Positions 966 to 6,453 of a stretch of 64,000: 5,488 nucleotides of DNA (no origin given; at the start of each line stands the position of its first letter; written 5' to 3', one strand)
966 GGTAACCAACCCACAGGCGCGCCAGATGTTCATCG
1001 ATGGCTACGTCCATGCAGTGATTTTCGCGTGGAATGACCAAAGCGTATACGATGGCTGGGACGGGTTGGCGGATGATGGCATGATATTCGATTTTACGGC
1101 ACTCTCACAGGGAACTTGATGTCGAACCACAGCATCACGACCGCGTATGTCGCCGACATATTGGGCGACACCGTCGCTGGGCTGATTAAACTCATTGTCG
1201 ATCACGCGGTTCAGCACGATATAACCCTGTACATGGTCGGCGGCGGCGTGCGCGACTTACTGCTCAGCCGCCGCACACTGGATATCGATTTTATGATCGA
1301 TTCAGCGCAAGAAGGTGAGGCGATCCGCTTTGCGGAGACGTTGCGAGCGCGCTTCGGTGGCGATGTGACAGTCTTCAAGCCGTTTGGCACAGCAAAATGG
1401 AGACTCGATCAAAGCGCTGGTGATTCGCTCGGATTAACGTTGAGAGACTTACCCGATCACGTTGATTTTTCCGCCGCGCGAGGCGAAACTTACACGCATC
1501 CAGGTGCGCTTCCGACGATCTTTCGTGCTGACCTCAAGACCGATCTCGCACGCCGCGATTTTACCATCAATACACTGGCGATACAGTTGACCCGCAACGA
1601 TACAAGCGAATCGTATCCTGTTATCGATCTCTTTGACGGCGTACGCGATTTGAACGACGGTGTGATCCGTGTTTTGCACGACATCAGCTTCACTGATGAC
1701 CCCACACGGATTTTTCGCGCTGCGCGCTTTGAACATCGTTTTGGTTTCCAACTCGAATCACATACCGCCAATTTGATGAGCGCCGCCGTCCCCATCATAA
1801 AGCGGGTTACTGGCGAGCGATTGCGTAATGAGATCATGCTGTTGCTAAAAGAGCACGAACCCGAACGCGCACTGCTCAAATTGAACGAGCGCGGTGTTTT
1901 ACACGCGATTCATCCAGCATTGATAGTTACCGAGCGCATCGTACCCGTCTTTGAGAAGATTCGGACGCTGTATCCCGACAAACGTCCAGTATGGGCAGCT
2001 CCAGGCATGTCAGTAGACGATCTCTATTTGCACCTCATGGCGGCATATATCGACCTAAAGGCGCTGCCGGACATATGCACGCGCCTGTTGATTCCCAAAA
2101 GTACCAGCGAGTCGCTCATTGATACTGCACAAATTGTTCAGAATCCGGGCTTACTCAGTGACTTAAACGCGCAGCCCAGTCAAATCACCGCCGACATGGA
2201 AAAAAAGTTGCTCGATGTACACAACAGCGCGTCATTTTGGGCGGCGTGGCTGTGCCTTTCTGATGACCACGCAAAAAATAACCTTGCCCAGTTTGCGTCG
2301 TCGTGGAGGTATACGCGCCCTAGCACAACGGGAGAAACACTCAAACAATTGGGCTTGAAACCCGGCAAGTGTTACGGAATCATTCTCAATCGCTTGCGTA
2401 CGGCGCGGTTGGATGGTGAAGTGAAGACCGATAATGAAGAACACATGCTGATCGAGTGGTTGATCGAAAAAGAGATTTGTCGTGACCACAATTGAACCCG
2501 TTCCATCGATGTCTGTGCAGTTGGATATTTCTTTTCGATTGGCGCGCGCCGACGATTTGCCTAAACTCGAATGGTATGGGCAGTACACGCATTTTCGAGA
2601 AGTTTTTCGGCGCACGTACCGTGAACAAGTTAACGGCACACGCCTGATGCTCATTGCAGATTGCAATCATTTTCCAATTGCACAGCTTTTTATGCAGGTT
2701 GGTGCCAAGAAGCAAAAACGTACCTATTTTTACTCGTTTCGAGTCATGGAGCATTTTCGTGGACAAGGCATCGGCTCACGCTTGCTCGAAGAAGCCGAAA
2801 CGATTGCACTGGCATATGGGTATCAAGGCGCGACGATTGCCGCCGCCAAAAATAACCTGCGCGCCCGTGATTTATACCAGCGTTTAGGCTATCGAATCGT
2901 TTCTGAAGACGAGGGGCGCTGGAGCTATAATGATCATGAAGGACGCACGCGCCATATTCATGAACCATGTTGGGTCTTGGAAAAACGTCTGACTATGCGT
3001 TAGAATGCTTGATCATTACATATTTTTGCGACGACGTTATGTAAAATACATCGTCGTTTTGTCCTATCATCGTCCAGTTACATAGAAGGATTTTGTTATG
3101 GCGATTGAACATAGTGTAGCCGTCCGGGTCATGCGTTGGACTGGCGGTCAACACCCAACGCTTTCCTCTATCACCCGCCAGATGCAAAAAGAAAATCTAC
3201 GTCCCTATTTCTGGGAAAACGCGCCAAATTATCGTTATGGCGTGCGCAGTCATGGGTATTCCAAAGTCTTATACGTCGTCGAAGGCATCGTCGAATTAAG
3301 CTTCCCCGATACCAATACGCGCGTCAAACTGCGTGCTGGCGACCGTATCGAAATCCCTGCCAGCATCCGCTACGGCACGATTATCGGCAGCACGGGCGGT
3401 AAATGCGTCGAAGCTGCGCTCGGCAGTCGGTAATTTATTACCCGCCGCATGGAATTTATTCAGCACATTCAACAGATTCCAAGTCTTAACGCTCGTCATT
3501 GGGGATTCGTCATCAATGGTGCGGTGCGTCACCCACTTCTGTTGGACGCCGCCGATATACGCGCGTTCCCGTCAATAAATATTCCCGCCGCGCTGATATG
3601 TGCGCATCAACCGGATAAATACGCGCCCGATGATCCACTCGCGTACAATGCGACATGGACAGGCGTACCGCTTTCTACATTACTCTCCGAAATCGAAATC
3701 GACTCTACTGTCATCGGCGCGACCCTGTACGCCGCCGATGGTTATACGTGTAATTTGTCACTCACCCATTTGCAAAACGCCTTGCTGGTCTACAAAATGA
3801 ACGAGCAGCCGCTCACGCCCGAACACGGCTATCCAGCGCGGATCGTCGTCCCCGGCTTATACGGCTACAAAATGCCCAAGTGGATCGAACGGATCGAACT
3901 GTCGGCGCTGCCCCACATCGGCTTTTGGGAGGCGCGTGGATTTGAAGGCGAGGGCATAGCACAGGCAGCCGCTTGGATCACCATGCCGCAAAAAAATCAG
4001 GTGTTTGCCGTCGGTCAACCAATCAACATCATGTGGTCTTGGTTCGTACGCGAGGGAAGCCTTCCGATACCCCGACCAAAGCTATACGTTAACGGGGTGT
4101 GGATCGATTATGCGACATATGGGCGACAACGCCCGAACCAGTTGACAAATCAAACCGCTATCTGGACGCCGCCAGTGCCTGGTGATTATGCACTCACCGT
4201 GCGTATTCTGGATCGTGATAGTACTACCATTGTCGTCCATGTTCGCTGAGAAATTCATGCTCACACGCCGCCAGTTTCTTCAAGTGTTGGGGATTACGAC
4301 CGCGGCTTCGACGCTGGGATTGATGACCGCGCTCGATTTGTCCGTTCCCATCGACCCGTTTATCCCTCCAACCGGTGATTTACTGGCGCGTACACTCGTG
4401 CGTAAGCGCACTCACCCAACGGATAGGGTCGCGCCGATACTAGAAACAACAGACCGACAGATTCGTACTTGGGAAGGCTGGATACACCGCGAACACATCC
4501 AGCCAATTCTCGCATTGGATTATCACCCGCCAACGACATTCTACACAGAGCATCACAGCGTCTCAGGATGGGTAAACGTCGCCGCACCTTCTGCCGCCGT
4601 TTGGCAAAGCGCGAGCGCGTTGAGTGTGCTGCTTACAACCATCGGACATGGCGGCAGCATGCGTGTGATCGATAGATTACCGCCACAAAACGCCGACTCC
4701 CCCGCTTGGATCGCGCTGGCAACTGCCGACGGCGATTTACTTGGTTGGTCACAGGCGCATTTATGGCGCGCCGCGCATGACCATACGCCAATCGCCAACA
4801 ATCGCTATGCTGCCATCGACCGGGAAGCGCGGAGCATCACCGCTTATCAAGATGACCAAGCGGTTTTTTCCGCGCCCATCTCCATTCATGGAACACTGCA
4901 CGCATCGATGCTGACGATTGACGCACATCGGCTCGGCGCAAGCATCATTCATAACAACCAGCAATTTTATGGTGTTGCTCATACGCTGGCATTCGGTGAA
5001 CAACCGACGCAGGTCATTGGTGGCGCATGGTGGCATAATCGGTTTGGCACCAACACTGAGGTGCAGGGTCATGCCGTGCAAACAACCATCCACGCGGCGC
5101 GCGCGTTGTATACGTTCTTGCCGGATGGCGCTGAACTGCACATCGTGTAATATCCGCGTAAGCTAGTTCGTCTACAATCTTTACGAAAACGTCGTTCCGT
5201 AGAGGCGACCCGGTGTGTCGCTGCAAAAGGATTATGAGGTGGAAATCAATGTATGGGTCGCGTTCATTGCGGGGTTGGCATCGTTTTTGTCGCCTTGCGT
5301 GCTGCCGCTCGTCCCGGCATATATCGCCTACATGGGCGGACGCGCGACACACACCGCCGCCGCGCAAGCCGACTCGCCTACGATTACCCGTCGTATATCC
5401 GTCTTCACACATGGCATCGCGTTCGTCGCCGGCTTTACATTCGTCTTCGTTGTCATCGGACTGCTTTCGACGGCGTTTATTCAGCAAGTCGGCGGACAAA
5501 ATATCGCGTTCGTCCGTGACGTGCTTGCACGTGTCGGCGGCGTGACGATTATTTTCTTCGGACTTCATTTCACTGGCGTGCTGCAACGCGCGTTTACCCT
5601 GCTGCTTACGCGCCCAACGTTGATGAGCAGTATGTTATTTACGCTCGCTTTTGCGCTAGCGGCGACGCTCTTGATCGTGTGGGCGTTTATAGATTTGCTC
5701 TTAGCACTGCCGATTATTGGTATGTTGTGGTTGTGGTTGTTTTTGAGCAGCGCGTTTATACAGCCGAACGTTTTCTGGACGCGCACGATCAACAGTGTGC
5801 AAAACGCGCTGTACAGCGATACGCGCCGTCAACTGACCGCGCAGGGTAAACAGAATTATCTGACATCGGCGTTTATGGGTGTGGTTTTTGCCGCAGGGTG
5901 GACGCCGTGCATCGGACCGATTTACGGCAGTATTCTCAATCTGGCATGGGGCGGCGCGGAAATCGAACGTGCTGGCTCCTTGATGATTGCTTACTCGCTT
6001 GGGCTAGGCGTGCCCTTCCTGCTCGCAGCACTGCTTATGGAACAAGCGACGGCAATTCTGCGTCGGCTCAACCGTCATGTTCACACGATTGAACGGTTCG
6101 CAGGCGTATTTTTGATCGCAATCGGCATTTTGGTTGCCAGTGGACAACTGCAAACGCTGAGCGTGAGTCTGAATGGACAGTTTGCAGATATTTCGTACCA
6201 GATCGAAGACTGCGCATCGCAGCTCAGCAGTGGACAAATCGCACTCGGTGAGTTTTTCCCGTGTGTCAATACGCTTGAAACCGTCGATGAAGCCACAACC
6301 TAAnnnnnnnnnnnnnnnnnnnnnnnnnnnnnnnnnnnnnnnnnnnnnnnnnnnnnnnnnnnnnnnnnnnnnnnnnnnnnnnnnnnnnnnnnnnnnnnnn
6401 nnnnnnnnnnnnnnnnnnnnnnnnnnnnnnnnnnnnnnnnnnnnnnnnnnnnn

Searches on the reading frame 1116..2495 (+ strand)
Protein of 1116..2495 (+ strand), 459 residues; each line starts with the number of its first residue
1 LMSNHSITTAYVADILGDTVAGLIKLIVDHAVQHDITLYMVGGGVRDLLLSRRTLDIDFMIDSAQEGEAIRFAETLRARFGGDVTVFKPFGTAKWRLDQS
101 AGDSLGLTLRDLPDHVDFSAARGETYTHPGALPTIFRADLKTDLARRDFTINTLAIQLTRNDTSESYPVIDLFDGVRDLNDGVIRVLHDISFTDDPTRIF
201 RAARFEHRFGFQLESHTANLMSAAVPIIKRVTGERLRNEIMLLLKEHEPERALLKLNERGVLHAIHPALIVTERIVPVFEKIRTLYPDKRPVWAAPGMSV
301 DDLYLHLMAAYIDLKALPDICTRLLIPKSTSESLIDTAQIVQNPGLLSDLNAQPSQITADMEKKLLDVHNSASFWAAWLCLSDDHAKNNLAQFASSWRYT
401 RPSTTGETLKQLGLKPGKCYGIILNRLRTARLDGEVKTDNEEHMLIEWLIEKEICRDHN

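Call 7: search_protein_families(library=pfam, proteins=[window:1116-2495:+], max_evalue=0.01)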
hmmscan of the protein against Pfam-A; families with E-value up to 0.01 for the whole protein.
window:1116-2495:+ (459 aa): 2 families
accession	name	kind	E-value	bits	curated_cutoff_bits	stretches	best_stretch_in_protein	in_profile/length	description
PF01743.26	PolyA_pol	-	8.1e-21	75.1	23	1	38-185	1-126/126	Poly A polymerase head domain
PF12627.12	PolyA_pol_RNAbd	-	3.7e-10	39.9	22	1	210-269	1-60/64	Probable RNA and SrmB- binding site of polymerase A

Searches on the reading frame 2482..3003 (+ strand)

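Call 7: search_protein_families(library=pfam, proteins=[window:2482-3003:+], max_evalue=0.01)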
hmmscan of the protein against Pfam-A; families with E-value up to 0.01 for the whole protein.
window:2482-3003:+ (173 aa): 6 families
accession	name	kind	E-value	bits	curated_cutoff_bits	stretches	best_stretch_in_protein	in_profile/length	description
PF00583.31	Acetyltransf_1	-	4.5e-13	49.9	20.7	1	72-137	51-116/116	Acetyltransferase (GNAT) family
PF13508.13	Acetyltransf_7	-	2.9e-10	40.8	27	1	78-138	25-83/84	Acetyltransferase (GNAT) domain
PF13673.13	Acetyltransf_10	-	4.9e-08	33.5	23.6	1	44-142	20-112/128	Acetyltransferase (GNAT) domain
PF08445.16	FR47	-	2e-06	28.1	22.1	1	78-141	19-81/86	FR47-like protein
PF17013.11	Acetyltransf_15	-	0.0013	18.6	35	1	45-119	58-112/210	Putative acetyl-transferase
PF14542.12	Acetyltransf_CG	-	0.0028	18.2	30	1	77-106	21-50/80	GCN5-related N-acetyl-transferase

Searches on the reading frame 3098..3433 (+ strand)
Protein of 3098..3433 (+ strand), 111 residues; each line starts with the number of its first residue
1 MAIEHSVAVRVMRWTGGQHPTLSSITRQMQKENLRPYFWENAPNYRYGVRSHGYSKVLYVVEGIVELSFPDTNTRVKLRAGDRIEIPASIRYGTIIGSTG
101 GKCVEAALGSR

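Call 7: search_protein_families(library=pfam, proteins=[window:3098-3433:+], max_evalue=0.01)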
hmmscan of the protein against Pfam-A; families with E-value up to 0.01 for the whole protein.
window:3098-3433:+ (111 aa): 1 family
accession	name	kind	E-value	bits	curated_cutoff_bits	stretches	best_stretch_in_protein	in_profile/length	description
PF07883.17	Cupin_2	-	0.00024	21.2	27.2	1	48-94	12-56/70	Cupin domain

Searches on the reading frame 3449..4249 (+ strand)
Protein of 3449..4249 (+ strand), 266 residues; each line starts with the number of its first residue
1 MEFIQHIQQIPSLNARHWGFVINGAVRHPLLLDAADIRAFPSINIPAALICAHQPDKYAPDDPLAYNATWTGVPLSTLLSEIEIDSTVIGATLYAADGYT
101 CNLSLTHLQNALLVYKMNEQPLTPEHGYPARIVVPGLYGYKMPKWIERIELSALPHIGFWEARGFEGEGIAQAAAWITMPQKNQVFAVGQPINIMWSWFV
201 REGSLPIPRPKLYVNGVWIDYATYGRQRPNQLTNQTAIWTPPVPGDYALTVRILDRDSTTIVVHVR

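Call 7: search_protein_families(library=pfam, proteins=[window:3449-4249:+], max_evalue=0.01)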
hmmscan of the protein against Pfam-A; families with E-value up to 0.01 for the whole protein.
window:3449-4249:+ (266 aa): 1 family
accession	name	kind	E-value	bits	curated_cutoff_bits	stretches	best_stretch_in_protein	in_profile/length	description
PF00174.25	Oxidored_molyb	-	3.6e-36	124.7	24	1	9-160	3-169/169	Oxidoreductase molybdopterin binding domain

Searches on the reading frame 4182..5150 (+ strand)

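Call 7: search_protein_families(library=pfam, proteins=[window:4182-5150:+], max_evalue=0.01)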
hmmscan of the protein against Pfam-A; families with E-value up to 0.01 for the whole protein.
window:4182-5150:+ (322 aa): 1 family
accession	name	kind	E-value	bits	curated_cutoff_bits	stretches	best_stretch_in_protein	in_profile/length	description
PF10518.14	TAT_signal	-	0.003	17.9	22.7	1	26-46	1-21/21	TAT (twin-arginine translocation) pathway signal sequence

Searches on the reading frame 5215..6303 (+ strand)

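Call 7: search_protein_families(library=pfam, proteins=[window:5215-6303:+], max_evalue=0.01)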
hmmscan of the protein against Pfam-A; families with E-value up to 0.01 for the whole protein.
window:5215-6303:+ (362 aa): 1 family
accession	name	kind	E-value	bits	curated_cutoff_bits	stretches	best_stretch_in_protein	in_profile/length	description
PF02683.22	DsbD_TM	-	3.1e-09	36.9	27.1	2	139-308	48-215/219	Cytochrome C biogenesis protein transmembrane domain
